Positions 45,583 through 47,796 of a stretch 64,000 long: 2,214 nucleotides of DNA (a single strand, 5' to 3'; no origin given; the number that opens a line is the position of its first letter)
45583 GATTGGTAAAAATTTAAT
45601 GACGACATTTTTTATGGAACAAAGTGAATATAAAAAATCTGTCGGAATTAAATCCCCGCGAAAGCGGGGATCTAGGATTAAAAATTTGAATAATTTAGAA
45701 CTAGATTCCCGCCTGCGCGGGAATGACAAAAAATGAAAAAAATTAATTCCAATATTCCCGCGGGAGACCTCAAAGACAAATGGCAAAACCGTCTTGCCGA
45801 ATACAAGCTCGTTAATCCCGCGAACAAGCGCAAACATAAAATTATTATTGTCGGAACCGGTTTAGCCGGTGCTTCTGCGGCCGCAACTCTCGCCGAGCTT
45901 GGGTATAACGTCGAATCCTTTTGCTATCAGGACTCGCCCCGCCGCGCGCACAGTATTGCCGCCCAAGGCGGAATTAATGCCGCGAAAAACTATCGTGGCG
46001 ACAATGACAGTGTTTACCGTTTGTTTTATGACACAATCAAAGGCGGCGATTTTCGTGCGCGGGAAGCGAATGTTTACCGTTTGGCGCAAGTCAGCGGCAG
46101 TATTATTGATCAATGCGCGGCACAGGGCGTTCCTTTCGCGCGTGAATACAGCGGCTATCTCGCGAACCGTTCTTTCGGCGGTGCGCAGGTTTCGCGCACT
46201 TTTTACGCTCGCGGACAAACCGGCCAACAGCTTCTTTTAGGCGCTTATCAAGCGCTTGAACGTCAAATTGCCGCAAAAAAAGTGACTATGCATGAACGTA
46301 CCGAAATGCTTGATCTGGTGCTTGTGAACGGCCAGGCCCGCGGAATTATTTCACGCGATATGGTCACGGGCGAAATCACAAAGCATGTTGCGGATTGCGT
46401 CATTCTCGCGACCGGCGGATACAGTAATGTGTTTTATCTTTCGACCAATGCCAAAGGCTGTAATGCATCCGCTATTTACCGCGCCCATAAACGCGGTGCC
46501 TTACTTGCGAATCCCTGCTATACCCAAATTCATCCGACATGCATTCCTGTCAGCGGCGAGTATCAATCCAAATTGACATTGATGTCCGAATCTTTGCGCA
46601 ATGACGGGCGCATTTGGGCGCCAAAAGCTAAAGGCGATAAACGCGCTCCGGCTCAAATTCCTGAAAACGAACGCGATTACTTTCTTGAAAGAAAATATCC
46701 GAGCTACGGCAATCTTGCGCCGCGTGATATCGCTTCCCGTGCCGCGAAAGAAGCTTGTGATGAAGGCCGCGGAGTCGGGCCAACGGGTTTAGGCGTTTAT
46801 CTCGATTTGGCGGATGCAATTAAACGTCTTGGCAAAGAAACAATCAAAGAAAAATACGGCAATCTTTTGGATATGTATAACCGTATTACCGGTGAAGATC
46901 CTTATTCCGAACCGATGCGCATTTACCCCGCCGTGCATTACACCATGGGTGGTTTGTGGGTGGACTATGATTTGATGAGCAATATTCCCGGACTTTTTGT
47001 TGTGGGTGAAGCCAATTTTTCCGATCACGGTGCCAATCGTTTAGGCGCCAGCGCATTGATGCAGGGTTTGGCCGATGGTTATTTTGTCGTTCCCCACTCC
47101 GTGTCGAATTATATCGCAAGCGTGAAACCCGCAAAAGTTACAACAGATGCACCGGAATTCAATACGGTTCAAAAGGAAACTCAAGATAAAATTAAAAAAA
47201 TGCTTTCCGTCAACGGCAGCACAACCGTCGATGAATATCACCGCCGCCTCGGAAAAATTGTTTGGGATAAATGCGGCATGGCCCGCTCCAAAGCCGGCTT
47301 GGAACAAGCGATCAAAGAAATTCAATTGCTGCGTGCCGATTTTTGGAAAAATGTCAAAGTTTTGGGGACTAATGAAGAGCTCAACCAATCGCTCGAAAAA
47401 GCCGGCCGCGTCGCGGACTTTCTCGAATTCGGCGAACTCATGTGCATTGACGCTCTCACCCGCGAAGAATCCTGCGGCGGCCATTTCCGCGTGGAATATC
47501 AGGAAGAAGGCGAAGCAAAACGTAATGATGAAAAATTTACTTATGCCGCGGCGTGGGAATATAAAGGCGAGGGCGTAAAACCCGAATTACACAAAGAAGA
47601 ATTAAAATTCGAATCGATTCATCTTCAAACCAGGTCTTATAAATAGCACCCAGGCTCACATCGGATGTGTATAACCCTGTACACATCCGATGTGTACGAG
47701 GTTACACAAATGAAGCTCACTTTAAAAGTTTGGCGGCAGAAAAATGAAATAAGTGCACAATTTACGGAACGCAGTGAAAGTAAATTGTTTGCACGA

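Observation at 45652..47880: Family-1 palindromic elements placed precisely at the sdhC-sdhA and sdhA-sdhB junctions, with a duplicated sdhB 5' fragment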

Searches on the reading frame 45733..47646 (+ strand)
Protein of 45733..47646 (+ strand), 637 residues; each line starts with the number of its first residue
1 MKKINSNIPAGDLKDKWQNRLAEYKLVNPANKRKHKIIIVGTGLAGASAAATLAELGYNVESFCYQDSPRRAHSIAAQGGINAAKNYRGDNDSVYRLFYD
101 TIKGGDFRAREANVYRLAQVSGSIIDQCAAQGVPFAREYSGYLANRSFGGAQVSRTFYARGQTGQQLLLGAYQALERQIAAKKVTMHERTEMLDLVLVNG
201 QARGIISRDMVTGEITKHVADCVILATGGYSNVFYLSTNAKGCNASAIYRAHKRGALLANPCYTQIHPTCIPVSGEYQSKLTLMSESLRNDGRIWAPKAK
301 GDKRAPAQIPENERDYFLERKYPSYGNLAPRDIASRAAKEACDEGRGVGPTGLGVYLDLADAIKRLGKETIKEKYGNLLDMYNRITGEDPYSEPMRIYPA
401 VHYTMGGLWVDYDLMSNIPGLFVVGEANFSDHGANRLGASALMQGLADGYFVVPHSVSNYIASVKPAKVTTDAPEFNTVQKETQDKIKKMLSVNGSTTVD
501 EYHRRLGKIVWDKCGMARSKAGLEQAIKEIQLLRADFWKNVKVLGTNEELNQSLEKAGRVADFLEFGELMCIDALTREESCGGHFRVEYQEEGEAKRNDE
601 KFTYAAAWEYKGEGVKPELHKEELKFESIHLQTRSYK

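Call 8: search_protein_families(library=ncbifam, proteins=[window:45733-47646:+])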
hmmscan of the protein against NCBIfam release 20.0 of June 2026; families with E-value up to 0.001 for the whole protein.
window:45733-47646:+ (637 aa): 33 families (the best 25 are shown)
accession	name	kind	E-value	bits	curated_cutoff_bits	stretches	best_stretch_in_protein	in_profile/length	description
NF005749.0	PRK07573.1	subfamily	0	1173.6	866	1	2-637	4-641/641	fumarate reductase/succinate dehydrogenase flavoprotein subunit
TIGR01811.1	sdhA_Bsu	subfamily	9.2e-295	979.1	541.35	1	37-636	1-603/603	succinate dehydrogenase (quinone) flavoprotein subunit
NF006392.0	PRK08641.1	equivalog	1e-144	483.3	855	1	33-637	2-580/593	succinate dehydrogenase flavoprotein subunit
TIGR01812.1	sdhA_frdA_Gneg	subfamily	8.4e-106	354.7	567.3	1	37-636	2-568/568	succinate dehydrogenase or fumarate reductase, flavoprotein subunit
NF004724.0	PRK06069.1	subfamily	4e-83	279.6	826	1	34-615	5-558/577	succinate dehydrogenase/fumarate reductase flavoprotein subunit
NF006383.0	PRK08626.1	equivalog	3.1e-78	263.7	663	2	138-631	131-591/657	fumarate reductase flavoprotein subunit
NF004613.0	PRK05945.1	equivalog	3.5e-77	260.3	824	1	34-616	3-557/575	succinate dehydrogenase/fumarate reductase flavoprotein subunit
TIGR01816.1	sdhA_forward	equivalog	7e-76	255.6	727.35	1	34-604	2-547/584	succinate dehydrogenase flavoprotein subunit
NF006686.0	PRK09231.1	equivalog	1.5e-75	254.9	854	1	34-636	5-581/598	fumarate reductase (quinol) flavoprotein subunit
TIGR01176.1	fum_red_Fp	equivalog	7.2e-71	239.5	932.7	1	34-606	3-550/580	fumarate reductase (quinol) flavoprotein subunit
NF004900.0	PRK06263.1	equivalog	4.9e-70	236.6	718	1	32-596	5-528/546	fumarate reductase (CoM/CoB) subunit TfrA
NF005037.0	PRK06452.1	equivalog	7.9e-70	236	862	1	32-596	3-533/566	succinate dehydrogenase flavoprotein subunit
NF042982.1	MFR_Fp_SdhA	equivalog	7e-67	226.2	1100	1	36-599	49-578/612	8-methylmenaquinol:fumarate reductase flavoprotein subunit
TIGR00551.1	nadB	equivalog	2.2e-62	211.4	452.75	1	34-589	2-488/489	L-aspartate oxidase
NF005701.0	PRK07512.1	equivalog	4.7e-57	193.5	528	1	32-607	7-500/516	L-aspartate oxidase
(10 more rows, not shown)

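Call 47: find_homologous_proteins(query=window:45733-47646:+, max_evalue=1e-200)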
Query window:45733-47646:+ (637 aa): 8000 proteins with E <= 1e-200 among 8000 candidates; the best 120 are listed.
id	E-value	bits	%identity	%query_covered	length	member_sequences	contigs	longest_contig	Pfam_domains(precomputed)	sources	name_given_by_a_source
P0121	0.0e+0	1461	100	100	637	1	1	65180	PF01266.31,PF00890.31,PF03486.21,PF02910.26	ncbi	-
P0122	0.0e+0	1421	96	100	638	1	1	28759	PF01266.31,PF00890.31,PF07992.21,PF03486.21,PF02910.26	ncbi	-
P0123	0.0e+0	1407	96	100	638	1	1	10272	PF01266.31,PF00890.31,PF03486.21,PF02910.26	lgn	-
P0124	0.0e+0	1399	95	100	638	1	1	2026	PF01266.31,PF00890.31,PF02910.26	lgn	-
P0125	0.0e+0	1398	95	100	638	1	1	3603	PF01266.31,PF00890.31,PF03486.21,PF02910.26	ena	-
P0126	0.0e+0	1397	95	100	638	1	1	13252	PF01266.31,PF00890.31,PF02910.26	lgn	-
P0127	0.0e+0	1396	95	100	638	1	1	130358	PF01266.31,PF00890.31,PF03486.21,PF02910.26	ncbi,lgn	-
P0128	0.0e+0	1383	93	100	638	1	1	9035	PF01266.31,PF00890.31,PF03486.21,PF02910.26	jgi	-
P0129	0.0e+0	1326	89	100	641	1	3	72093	PF01266.31,PF00890.31,PF02910.26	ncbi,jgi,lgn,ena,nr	ncbi:MAG TPA: fumarate reductase/succinate dehydrogenase flavoprotein subunit [Candidatus Omnitropho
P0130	0.0e+0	1323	89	100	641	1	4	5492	PF01266.31,PF00890.31,PF02910.26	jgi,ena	-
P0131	0.0e+0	1322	89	100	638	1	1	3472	PF01266.31,PF00890.31,PF02910.26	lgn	-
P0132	0.0e+0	1128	76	100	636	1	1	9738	PF01266.31,PF00890.31,PF02910.26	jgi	-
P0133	0.0e+0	1128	76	100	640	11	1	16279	PF01266.31,PF00890.31,PF07992.21,PF03486.21,PF02910.26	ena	-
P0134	0.0e+0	1127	76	100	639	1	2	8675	PF01266.31,PF00890.31,PF02910.26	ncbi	-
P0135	0.0e+0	1126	76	100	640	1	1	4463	PF01266.31,PF00890.31,PF02910.26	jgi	-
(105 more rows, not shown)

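Call 48: find_encoding_contigs(protein=P0123, flank=3000, max_places=2)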
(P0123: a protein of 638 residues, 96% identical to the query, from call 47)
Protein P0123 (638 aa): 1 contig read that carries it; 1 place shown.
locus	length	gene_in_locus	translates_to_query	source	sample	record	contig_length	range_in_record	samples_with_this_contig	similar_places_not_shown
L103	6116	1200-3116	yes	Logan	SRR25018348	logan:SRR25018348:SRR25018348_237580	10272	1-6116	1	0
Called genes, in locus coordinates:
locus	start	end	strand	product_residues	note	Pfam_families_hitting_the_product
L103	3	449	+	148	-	?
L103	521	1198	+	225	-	-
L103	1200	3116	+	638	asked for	PF00890:FAD_binding_2, PF01266:DAO, PF03486:HI0933_like (faint), PF02910:Succ_DH_flav_C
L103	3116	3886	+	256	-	PF13085:Fer2_3, PF13187:Fer4_9 (faint), PF13534:Fer4_17 (faint), PF12797:Fer4_2 (faint), PF00037:Fer4 (weak), PF12838:Fer4_7, PF13183:Fer4_8, PF13237:Fer4_10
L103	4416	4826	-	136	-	PF00472:RF-1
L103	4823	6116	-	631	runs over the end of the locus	PF20695:UbiD_N, PF01977:UbiD, PF20696:UbiD_C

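Call 49: find_encoding_contigs(protein=P0126, flank=3000, max_places=2)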
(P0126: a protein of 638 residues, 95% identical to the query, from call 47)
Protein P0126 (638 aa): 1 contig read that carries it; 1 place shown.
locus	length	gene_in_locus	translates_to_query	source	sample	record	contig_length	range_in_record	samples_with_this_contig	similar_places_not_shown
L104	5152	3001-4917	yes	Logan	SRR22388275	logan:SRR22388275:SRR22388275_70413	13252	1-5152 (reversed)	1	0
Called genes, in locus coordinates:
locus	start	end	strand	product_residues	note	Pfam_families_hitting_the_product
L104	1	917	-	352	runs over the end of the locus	PF01370:Epimerase, PF01073:3Beta_HSD, PF02719:Polysacc_synt_2 (faint), PF16363:GDP_Man_Dehyd, PF07993:NAD_binding_4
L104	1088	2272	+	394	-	PF09594:GT87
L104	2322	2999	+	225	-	-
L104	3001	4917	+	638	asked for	PF00890:FAD_binding_2, PF01266:DAO, PF02910:Succ_DH_flav_C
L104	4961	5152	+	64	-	?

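Call 50: find_encoding_contigs(protein=P0127, flank=10000, max_places=2)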
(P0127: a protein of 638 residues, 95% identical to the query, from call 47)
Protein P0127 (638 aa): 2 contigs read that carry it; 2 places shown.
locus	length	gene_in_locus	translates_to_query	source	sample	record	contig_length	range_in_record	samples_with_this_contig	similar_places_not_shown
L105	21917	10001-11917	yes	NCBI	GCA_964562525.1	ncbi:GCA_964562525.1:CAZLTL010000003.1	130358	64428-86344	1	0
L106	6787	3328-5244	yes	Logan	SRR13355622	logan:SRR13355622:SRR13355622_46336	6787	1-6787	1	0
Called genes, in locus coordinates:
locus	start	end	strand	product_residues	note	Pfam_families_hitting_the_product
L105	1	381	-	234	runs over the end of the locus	PF00696:AA_kinase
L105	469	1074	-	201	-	PF00889:EF_TS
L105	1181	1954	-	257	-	PF00318:Ribosomal_S2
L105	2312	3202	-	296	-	PF02219:MTHFR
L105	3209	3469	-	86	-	-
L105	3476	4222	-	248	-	PF00117:GATase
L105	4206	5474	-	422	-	PF08421:Methyltransf_13, PF13489:Methyltransf_23, PF08241:Methyltransf_11 (faint), PF08242:Methyltransf_12 (weak), PF08484:Methyltransf_14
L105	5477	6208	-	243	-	PF00106:adh_short, PF01370:Epimerase (weak), PF08659:KR (weak), PF13561:adh_short_C2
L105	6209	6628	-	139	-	-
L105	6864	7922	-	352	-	PF01370:Epimerase, PF02719:Polysacc_synt_2 (faint), PF01073:3Beta_HSD, PF16363:GDP_Man_Dehyd, PF07993:NAD_binding_4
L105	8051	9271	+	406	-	PF09594:GT87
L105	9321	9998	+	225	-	-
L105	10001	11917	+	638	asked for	PF00890:FAD_binding_2, PF01266:DAO, PF03486:HI0933_like (faint), PF02910:Succ_DH_flav_C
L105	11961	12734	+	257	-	PF13085:Fer2_3, PF13187:Fer4_9 (faint), PF13534:Fer4_17 (faint), PF12797:Fer4_2 (faint), PF00037:Fer4 (weak), PF12838:Fer4_7, PF13183:Fer4_8, PF13237:Fer4_10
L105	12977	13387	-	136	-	PF00472:RF-1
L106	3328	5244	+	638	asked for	PF00890:FAD_binding_2, PF01266:DAO, PF03486:HI0933_like (faint), PF02910:Succ_DH_flav_C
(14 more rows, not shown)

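Call 70: list_cluster_members(proteins=[P0121])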
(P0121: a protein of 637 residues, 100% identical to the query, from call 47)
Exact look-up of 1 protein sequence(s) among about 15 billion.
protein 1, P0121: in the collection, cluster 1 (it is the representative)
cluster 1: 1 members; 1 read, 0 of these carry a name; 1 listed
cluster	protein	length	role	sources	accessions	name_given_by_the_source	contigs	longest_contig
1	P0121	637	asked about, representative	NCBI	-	-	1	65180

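Call 76: find_encoding_contigs(protein=P0121, flank=1000, max_places=3)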
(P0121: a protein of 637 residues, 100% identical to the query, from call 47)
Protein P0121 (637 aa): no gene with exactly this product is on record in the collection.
